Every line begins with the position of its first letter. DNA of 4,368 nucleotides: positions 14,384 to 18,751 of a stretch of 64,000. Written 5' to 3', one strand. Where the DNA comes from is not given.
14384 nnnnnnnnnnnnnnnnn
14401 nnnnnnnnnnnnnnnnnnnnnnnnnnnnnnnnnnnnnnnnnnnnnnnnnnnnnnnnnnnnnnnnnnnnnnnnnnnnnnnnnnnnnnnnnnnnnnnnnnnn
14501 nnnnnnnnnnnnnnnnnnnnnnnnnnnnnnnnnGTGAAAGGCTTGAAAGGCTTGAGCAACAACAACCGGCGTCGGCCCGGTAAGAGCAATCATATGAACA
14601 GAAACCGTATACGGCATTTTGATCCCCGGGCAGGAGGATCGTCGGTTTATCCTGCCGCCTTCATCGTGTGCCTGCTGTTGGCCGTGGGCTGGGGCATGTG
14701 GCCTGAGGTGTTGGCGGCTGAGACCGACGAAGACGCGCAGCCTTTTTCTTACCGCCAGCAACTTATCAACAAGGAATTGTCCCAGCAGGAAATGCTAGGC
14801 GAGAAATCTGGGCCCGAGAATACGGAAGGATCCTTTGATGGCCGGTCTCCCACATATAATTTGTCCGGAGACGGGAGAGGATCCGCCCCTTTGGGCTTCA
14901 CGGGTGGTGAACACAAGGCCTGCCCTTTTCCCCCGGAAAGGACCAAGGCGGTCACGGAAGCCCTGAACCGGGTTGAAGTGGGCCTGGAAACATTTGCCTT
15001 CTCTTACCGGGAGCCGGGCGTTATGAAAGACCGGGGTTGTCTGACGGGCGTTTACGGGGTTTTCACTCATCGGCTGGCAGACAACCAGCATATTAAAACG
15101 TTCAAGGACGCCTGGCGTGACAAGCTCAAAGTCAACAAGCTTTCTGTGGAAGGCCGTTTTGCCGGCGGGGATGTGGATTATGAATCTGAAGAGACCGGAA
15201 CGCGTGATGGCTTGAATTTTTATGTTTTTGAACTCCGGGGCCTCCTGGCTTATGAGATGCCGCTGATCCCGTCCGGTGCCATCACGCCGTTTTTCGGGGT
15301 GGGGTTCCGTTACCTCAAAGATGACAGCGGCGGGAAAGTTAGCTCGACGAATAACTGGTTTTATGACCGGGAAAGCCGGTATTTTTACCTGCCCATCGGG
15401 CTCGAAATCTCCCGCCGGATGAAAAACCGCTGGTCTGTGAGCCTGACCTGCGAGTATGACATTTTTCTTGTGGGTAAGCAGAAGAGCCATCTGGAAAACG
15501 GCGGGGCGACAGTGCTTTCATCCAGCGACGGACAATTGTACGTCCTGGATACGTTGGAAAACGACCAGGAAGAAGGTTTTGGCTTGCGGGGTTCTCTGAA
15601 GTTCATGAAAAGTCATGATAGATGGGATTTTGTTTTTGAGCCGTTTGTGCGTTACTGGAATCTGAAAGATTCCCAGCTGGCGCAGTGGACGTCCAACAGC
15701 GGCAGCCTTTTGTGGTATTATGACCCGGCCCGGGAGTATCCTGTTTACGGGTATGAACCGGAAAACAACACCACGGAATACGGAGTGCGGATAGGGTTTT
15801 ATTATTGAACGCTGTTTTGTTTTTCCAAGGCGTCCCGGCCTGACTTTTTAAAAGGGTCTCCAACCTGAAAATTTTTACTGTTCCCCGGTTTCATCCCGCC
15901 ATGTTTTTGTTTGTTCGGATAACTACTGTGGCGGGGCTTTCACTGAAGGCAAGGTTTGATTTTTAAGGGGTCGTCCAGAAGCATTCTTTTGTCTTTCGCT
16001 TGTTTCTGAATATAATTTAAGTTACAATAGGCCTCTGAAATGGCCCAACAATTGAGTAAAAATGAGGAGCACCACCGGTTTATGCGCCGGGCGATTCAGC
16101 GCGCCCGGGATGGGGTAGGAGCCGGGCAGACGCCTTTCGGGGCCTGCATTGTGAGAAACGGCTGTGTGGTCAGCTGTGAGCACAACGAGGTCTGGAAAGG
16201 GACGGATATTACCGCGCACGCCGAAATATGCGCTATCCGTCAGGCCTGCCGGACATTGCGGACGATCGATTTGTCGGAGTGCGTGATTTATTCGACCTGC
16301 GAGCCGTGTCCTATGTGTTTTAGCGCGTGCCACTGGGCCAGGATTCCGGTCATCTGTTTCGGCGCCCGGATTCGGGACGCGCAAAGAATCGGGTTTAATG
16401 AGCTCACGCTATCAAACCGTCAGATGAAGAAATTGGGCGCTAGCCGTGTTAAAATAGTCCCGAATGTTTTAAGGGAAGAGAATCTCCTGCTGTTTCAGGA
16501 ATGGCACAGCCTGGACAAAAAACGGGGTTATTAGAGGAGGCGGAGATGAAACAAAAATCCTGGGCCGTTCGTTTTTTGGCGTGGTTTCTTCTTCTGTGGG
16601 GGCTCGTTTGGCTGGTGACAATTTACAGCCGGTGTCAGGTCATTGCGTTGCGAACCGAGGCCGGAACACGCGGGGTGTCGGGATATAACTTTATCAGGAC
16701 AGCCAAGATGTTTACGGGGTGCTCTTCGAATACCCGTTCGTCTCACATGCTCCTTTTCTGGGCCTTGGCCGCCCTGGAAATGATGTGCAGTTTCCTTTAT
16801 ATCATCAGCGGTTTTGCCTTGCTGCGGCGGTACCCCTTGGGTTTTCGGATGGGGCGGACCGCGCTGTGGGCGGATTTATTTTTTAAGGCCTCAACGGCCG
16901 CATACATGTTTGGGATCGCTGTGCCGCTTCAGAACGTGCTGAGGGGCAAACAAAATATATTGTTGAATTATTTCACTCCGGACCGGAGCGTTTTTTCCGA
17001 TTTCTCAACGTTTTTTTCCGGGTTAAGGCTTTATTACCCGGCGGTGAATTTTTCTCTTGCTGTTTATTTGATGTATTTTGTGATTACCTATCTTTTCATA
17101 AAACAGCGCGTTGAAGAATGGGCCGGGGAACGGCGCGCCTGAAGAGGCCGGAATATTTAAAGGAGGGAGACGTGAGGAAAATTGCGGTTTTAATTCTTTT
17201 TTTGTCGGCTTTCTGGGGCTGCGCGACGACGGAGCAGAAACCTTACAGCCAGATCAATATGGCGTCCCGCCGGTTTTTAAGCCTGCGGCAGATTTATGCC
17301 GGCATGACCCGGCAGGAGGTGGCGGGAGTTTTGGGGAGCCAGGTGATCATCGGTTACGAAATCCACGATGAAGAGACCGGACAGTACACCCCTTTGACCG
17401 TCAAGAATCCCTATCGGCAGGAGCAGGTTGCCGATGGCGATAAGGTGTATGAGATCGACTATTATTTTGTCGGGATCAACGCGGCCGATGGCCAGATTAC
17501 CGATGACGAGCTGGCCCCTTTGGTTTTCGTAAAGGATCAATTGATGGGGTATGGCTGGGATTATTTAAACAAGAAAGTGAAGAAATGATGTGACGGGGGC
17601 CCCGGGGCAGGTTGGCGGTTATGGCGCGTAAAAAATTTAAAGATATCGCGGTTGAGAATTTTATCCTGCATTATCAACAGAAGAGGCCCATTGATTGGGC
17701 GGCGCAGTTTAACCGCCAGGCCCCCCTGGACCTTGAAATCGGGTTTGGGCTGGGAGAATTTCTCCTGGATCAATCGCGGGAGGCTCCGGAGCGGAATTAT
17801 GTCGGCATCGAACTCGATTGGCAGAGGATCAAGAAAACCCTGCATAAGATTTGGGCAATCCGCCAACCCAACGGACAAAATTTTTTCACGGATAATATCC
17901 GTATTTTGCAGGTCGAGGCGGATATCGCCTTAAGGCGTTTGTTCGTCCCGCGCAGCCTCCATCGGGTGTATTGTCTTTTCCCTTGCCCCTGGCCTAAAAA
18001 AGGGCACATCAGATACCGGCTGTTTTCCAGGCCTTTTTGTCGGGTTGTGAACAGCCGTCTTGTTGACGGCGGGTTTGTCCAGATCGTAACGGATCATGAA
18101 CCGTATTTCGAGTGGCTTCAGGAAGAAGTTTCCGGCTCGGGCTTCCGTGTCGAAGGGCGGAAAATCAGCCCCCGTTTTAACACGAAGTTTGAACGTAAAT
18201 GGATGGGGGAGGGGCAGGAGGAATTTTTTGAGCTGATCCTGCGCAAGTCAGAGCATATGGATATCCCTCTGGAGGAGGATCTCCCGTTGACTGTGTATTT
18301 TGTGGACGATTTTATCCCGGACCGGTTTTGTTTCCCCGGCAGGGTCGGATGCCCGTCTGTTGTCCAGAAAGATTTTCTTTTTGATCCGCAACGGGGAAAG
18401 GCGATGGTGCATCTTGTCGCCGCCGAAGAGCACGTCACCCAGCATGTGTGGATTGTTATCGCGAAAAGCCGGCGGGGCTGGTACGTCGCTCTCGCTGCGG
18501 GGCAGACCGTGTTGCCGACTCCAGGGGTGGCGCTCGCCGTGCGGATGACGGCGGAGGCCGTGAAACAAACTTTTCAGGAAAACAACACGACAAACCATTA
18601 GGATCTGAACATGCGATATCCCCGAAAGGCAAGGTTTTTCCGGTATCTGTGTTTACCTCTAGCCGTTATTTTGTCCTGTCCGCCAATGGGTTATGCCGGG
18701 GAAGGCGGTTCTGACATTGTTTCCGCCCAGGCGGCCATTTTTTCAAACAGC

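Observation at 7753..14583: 2,276-aa secreted, proline-punctuated coiled-coil repeat protein (apolipoprotein-like)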

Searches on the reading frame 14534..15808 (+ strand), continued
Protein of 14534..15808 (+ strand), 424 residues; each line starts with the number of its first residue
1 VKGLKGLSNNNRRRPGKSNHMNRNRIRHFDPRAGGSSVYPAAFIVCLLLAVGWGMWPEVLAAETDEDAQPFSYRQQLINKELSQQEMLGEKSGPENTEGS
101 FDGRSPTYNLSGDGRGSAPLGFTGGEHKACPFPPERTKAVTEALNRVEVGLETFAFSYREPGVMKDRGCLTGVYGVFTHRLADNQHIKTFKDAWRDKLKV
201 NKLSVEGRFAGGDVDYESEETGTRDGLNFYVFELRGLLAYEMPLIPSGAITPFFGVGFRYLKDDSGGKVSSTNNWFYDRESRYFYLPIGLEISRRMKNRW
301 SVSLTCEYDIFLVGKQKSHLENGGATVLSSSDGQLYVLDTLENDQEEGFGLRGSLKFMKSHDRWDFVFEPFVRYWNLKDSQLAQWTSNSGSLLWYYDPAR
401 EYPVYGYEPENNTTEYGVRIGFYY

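Call 59: fold_search(model_id=the predicted structure, library=pdb)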
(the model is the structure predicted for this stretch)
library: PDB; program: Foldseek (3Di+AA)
matches with E <= 10: 769; with E <= 0.001: 76
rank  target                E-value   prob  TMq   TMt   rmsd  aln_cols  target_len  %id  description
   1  1k24                  2.3e-10  1.00  0.45  0.70   5.8       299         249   13  Crystal Structure of the OpcA Outer Membrane Adhesin/Invasin from Neisseria meningitidis (released 2002-03-27)
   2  2vdf                  1.2e-08  1.00  0.47  0.82   4.7       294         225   14  Structure of the OpcA adhesion from Neisseria meningitidis determined by crystallization from the cubic mesophase (released 2007-10-23)
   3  9a34_MODEL_1_A        2.5e-07  1.00  0.46  0.57  18.8       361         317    9  Model of E. coli OmpT by in-cell photo-crosslinking MS and deep learning (released 2023-02-24)
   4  9nh1_A                1.6e-06  1.00  0.39  0.57   6.9       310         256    7  In situ cryo-EM structure of porin I of the Legionella Dot/Icm T4SS machine (released 2025-09-17)
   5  9nh1_B                2.7e-06  1.00  0.40  0.56   6.5       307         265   10  In situ cryo-EM structure of porin I of the Legionella Dot/Icm T4SS machine (released 2025-09-17)
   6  1i78_A                3.0e-06  1.00  0.46  0.60   5.7       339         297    9  CRYSTAL STRUCTURE OF OUTER MEMBRANE PROTEASE OMPT FROM ESCHERICHIA COLI (released 2001-10-03)
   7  2x4m_B                4.3e-06  1.00  0.44  0.60   5.2       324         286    9  Yersinia Pestis Plasminogen Activator Pla (released 2010-07-28)
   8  6z38                  5.0e-06  1.00  0.27  0.26  19.2       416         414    7  TodX deltaS2S3 mutant monoaromatic hydrocarbon channel (released 2020-11-04)
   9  2r4o_A                6.5e-06  1.00  0.26  0.25  15.7       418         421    8  Crystal structure of the long-chain fatty acid transporter FadL mutant delta NPA (released 2008-09-16)
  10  2x4m_C                7.5e-06  1.00  0.41  0.55   7.2       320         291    9  Yersinia Pestis Plasminogen Activator Pla (released 2010-07-28)
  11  9nh1_C                1.1e-05  1.00  0.41  0.59   6.3       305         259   10  In situ cryo-EM structure of porin I of the Legionella Dot/Icm T4SS machine (released 2025-09-17)
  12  1t16_A                1.4e-05  0.99  0.19  0.18  26.1       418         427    8  Crystal structure of the bacterial fatty acid transporter FadL from Escherichia coli (released 2004-06-15)
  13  2x55                  1.5e-05  1.00  0.40  0.57   7.4       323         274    9  Yersinia Pestis Plasminogen Activator Pla (Native) (released 2010-07-28)
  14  3bry_A                1.6e-05  1.00  0.23  0.24  17.4       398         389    7  Crystal structure of the Ralstonia pickettii toluene transporter TbuX (released 2008-06-10)
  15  1uyn                  1.7e-05  1.00  0.32  0.43  16.0       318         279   12  Translocator domain of autotransporter NalP from Neisseria meningitidis (released 2004-03-18)
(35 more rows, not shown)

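Call 100: find_encoding_contigs(protein=P0011, flank=9000, max_places=1)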
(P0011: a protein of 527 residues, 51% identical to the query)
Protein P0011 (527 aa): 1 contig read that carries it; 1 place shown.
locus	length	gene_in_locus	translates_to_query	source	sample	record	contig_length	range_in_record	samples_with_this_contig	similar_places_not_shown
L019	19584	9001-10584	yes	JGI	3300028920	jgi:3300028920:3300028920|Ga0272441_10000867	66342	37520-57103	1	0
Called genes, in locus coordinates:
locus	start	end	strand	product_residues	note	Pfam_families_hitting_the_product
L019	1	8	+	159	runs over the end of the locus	PF07238:PilZ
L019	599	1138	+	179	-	-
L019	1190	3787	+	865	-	PF00675:Peptidase_M16, PF05193:Peptidase_M16_C, PF00675:Peptidase_M16, PF05193:Peptidase_M16_C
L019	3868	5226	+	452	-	PF00437:T2SSE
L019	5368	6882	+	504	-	PF00989:PAS, PF13188:PAS_8 (faint), PF13426:PAS_9 (weak), PF00989:PAS, PF08448:PAS_4, PF13426:PAS_9, PF02518:HATPase_c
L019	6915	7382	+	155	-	PF00383:dCMP_cyt_deam_1, PF14437:MafB19-deam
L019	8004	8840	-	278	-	PF05853:BKACE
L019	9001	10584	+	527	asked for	PF03797:Autotransporter (weak)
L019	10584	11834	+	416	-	-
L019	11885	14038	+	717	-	PF09371:Tex_N, PF22706:Tex_central_region, PF16921:Tex_YqgF, PF14635:HHH_7, PF12836:HHH_3, PF17674:HHH_9, PF00575:S1, PF23459:S1_RRP5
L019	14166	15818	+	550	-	PF05496:RuvB_N (weak), PF13177:DNA_pol3_delta2, PF13401:AAA_22 (faint), PF00004:AAA, PF07728:AAA_5 (faint), PF22608:DNAX_ATPase_lid, PF12169:DNA_pol3_gamma3, PF20964:DnaX_C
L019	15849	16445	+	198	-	PF21176:RecR_HhH, PF02132:RecR_ZnF (weak), PF01751:Toprim, PF13662:Toprim_4, PF21175:RecR_C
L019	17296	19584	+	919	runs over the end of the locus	PF13289:SIR2_2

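Call 101: find_encoding_contigs(protein=P0060, flank=9000, max_places=1)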
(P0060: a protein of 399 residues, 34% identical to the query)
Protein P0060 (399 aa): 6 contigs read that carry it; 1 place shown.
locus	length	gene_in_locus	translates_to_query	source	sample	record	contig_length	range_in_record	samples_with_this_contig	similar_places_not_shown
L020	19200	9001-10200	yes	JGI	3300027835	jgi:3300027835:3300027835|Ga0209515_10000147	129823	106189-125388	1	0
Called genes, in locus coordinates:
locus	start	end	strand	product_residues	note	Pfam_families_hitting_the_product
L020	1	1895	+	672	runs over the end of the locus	PF22745:Nlig-Ia, PF01653:DNA_ligase_aden, PF03120:OB_DNA_ligase, PF14520:HHH_5 (faint), PF03119:DNA_ligase_ZBD (weak), PF12826:HHH_2, PF00533:BRCT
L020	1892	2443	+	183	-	-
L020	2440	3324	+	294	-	PF02899:Phage_int_SAM_1, PF00589:Phage_integrase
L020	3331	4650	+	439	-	PF01743:PolyA_pol, PF12627:PolyA_pol_RNAbd (weak)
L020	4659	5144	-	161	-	PF01609:DDE_Tnp_1, PF13612:DDE_Tnp_1_3 (weak), PF13586:DDE_Tnp_1_2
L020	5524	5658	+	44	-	-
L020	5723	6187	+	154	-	PF00383:dCMP_cyt_deam_1, PF14437:MafB19-deam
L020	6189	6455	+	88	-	PF01541:GIY-YIG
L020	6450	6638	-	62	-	-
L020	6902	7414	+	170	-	-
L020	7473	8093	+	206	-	PF07040:DUF1326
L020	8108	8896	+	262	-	PF09948:PpoB2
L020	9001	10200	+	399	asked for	-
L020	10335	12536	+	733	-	PF09371:Tex_N, PF22706:Tex_central_region, PF14639:YqgF (weak), PF16921:Tex_YqgF, PF14635:HHH_7 (weak), PF12836:HHH_3, PF17674:HHH_9, PF00575:S1, +1 more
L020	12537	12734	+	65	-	PF04342:DMT_6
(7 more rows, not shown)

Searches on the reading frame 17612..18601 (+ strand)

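Call 10: search_protein_families(library=pfam, proteins=[window:17612-18601:+], max_evalue=0.001)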
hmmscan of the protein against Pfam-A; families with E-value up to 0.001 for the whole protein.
window:17612-18601:+ (329 aa): 1 family
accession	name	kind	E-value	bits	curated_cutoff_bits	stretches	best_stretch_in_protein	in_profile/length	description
PF02390.23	Methyltransf_4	-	9e-32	110.3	24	1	37-204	2-170/173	Putative methyltransferase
